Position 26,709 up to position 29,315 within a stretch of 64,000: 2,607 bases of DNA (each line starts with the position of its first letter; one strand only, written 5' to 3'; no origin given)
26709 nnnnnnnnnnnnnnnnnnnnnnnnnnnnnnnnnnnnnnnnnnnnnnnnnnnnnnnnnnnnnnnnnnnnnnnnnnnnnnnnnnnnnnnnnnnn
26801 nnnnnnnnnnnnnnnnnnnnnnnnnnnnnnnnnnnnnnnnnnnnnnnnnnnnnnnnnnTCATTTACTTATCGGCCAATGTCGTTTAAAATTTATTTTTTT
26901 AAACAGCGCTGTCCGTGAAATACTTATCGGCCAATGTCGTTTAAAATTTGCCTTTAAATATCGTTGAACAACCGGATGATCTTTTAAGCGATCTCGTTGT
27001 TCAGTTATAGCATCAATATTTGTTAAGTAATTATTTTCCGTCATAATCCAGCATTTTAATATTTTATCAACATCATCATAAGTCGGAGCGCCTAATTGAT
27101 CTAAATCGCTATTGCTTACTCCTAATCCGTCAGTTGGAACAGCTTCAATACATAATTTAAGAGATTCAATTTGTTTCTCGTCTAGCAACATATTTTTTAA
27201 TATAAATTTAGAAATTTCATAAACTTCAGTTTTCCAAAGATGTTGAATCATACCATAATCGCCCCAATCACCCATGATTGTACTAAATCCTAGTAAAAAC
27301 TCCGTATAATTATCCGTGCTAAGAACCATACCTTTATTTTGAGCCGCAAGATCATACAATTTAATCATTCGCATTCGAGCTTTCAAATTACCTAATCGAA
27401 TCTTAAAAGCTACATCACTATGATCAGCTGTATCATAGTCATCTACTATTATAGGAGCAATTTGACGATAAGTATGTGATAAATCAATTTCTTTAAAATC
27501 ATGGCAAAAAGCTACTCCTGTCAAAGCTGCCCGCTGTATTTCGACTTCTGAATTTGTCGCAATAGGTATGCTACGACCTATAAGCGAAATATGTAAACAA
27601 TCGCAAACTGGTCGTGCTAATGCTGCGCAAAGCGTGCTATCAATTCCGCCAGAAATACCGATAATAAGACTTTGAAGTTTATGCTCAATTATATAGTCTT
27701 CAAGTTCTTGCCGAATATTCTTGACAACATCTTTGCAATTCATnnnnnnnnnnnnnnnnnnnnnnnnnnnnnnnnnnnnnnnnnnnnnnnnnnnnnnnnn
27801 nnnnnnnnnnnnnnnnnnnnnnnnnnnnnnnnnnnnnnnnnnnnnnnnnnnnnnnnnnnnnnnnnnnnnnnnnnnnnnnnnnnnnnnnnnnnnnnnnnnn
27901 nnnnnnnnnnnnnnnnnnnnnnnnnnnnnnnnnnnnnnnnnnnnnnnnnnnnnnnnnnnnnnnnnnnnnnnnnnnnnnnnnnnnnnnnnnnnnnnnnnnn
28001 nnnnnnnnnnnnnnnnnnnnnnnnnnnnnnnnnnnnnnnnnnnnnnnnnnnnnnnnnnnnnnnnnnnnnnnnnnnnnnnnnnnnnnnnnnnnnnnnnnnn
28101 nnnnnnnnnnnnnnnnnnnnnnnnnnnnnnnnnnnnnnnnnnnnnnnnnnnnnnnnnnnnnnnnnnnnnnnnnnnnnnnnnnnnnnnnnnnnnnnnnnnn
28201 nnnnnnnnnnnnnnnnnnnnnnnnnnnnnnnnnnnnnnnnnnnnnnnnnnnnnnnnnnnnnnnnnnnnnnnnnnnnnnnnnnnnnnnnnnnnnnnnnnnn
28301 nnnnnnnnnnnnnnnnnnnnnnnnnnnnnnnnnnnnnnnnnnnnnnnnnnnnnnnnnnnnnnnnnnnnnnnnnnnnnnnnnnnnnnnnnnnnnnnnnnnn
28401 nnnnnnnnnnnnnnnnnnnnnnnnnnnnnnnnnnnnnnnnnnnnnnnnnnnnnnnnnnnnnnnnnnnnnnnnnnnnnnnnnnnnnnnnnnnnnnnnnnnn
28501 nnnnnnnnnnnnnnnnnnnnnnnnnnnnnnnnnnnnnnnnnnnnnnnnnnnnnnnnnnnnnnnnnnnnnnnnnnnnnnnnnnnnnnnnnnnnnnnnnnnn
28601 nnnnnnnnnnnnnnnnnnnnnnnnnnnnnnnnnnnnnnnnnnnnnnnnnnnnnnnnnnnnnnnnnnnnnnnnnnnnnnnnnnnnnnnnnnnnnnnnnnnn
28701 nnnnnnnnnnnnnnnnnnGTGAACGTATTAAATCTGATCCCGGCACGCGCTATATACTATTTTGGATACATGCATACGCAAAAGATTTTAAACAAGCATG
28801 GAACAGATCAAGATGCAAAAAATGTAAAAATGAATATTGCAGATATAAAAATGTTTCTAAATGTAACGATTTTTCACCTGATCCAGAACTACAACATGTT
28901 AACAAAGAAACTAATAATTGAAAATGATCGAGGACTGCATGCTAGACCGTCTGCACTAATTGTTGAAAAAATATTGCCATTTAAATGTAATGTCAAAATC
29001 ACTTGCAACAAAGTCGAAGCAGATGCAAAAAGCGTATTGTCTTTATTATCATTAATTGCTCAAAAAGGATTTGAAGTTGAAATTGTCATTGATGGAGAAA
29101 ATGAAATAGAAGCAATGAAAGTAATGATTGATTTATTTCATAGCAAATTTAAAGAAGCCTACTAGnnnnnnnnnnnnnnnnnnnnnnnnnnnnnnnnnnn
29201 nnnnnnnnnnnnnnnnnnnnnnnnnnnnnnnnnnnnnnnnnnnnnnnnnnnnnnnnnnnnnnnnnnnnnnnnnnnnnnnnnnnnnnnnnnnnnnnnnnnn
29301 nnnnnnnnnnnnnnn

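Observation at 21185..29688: NAD+ salvage / ADP-ribose processing gene set (PncA-like, NadE, macro, Nudix)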

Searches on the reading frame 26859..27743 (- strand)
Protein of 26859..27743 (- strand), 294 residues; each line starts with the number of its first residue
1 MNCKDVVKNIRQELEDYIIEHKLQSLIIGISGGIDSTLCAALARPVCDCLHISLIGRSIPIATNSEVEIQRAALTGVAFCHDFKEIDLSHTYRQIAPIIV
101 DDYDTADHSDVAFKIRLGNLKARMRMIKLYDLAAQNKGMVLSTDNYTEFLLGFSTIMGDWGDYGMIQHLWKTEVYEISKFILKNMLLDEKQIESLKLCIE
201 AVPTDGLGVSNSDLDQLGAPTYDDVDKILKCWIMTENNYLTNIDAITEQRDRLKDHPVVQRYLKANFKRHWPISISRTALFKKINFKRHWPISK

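Call 3: search_protein_families(library=pfam, proteins=[window:26859-27743:-], max_evalue=0.01)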
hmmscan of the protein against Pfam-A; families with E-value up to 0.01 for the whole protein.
window:26859-27743:- (294 aa): 1 family
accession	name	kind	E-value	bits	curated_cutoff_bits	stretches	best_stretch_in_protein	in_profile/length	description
PF02540.23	NAD_synthase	-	1.8e-35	122.7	21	1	7-272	2-242/242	NAD synthase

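Call 4: search_protein_families(library=ncbifam, proteins=[window:26859-27743:-], max_evalue=0.01)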
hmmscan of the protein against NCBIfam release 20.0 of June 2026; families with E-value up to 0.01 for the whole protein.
window:26859-27743:- (294 aa): 8 families
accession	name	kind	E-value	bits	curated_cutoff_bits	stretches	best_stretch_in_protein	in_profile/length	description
NF010587.0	PRK13980.1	equivalog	7.3e-34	117.2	255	1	1-278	9-261/267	NAD+ synthase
TIGR00552.1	nadE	equivalog_domain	1.4e-32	112.8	63.65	1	3-277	2-246/251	NAD(+) synthase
NF010588.0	PRK13981.1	equivalog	1.4e-26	93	479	1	6-270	268-517/546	NAD+ synthase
NF001979.1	PRK00768.1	equivalog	1.3e-18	67.5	250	1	7-181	21-197/266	NAD(+) synthase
NF002048.0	PRK00876.1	subfamily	3.7e-14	52.3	313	2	116-181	172-238/330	NAD(+) synthase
NF002730.0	PRK02628.1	equivalog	2.3e-13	49.2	473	1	3-190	339-528/677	NAD(+) synthase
TIGR00268.2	TIGR00268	equivalog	0.0031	16.8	150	1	21-67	11-57/259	ATP-dependent sacrificial sulfur transferase LarE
TIGR01536.1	asn_synth_AEB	equivalog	0.0082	15.2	267.1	1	2-52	229-278/517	asparagine synthase (glutamine-hydrolyzing)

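Call 6: search_protein_families(library=phrogs, proteins=[window:26859-27743:-], max_evalue=0.01)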
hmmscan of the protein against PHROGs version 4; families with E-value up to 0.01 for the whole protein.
window:26859-27743:- (294 aa): 2 families
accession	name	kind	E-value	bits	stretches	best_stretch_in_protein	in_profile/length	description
phrog_11189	-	other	6.3e-30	105.5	1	3-236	7-228/256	NAD synthetase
phrog_36784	-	other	3.5e-19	69.7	1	12-293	297-589/594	NAD synthetase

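Call 14: search_solved_structures(query=window:26859-27743:-, max_evalue=0.001, show_alignments=1)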
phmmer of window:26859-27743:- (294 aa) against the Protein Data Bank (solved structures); distinct sequences matched with E-value up to 0.001: 22.
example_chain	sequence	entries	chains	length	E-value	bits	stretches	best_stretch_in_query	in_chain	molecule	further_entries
3p52_A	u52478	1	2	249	7.1e-16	61.3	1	14-184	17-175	NH(3)-dependent NAD(+) synthetase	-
2e18_A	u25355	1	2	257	1.5e-15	60.3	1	12-217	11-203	NH(3)-dependent NAD(+) synthetase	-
1xng_A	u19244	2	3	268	1.9e-13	53.4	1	14-228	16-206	NH(3)-dependent NAD(+) synthetase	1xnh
5wp0_A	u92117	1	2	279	4.5e-13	52.1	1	14-236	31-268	NH(3)-dependent NAD(+) synthetase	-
3fiu_A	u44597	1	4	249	1.2e-12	50.7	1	12-228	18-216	NH(3)-dependent NAD(+) synthetase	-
5kha_A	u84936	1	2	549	3e-12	49.4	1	12-269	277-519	Glutamine-dependent NAD+ synthetase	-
3dpi_A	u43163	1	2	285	6.5e-12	48.3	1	14-178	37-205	NAD+ synthetase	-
3n05_A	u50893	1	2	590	4.4e-11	45.6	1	14-235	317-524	NH(3)-dependent NAD(+) synthetase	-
4f4h_A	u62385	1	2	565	1.9e-10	43.5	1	14-275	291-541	Glutamine dependent NAD+ synthetase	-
3q4g_A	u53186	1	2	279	2.2e-10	43.3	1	18-161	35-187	NH(3)-dependent NAD(+) synthetase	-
6c8q_A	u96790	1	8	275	2.7e-10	43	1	6-162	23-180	NH(3)-dependent NAD(+) synthetase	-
5huh_A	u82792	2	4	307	8.1e-10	41.4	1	12-172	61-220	NH(3)-dependent NAD(+) synthetase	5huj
2pz8_A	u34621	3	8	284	1.1e-09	41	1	12-162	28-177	NH(3)-dependent NAD(+) synthetase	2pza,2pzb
4xfd_A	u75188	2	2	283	1.3e-09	40.7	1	19-179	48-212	NH(3)-dependent NAD(+) synthetase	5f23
6kv3_A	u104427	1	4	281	2e-09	40.2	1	6-215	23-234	NH(3)-dependent NAD(+) synthetase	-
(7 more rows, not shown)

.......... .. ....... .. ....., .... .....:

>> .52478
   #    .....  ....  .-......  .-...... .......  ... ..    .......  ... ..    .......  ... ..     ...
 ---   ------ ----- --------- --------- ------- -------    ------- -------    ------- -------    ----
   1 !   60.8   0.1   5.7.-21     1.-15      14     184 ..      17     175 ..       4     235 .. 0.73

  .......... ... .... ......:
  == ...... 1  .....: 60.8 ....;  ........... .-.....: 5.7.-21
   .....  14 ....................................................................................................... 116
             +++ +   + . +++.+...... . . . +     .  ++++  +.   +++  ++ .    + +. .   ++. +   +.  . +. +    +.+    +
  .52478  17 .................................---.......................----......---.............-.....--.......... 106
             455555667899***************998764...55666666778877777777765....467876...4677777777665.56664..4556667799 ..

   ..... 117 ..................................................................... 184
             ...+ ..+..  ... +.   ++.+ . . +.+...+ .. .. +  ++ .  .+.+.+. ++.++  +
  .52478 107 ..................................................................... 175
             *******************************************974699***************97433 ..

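Call 16: find_related_loci(query=window:26859-27743:-, collection=viral_contigs, flank=10000)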
Query window:26859-27743:- (294 aa) in viral_contigs; peptide patterns used: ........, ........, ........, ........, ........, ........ (x = any residue, [..] = any of these).
2 stretches matched a pattern, but none encodes a relative of the query by tblastn (E <= 1e-3).

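Call 38: search_protein_families(library=padloc, proteins=[window:26859-27743:-], max_evalue=0.01)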
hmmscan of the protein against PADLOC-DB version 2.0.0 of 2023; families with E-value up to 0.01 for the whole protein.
window:26859-27743:- (294 aa): 0 families

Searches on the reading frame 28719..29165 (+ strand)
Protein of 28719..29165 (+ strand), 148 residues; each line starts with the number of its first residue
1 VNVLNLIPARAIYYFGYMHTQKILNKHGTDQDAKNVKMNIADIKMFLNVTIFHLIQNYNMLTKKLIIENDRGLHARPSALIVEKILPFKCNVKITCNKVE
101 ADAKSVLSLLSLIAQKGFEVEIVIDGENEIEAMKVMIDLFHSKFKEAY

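Call 3: search_protein_families(library=pfam, proteins=[window:28719-29165:+], max_evalue=0.01)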
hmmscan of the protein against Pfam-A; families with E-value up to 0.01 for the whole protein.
window:28719-29165:+ (148 aa): 1 family
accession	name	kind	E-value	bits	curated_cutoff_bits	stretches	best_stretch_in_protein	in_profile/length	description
PF00381.24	PTS-HPr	-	1.5e-21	76.7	23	1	62-141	2-80/81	PTS HPr component phosphorylation site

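Call 4: search_protein_families(library=ncbifam, proteins=[window:28719-29165:+], max_evalue=0.01)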
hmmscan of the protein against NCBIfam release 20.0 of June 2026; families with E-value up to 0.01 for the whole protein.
window:28719-29165:+ (148 aa): 9 families
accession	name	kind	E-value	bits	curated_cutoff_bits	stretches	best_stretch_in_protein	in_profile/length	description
TIGR01003.1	PTS_HPr_family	subfamily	2.6e-22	78.6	47.9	1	60-140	1-81/82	HPr family phosphocarrier protein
NF008146.0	PRK10897.1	equivalog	5.6e-15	55.4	119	1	63-146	5-89/90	PTS phosphocarrier protein NPr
NF010354.0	PRK13782.1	equivalog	1.7e-12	47.2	123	1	60-138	1-79/85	HPr family phosphocarrier protein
NF010352.0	PRK13780.1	equivalog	2.2e-12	46.7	110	1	61-140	2-81/88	phosphocarrier protein HPr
NF041319.1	PTS-HPr_Halo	equivalog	2.5e-11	43.9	140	1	67-139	7-82/87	phosphocarrier protein HPr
NF008319.0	PRK11109.1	equivalog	6.3e-11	42.2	302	1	34-139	259-367/376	fused PTS fructose transporter subunit IIA/HPr protein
NF008104.0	PRK10850.1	equivalog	1.5e-09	37.8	153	1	60-140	1-81/85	phosphocarrier protein Hpr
NF010351.0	PRK13779.1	equivalog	3.5e-09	36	766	1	65-137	295-370/503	bifunctional PTS system fructose-specific transporter subunit IIA/HPr protein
NF008478.1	PRK11377.1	equivalog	4.2e-07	29.3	520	1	63-147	158-242/473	dihydroxyacetone kinase phosphoryl donor subunit DhaM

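Call 6: search_protein_families(library=phrogs, proteins=[window:28719-29165:+], max_evalue=0.01)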
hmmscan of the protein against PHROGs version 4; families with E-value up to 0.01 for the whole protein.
window:28719-29165:+ (148 aa): 0 families
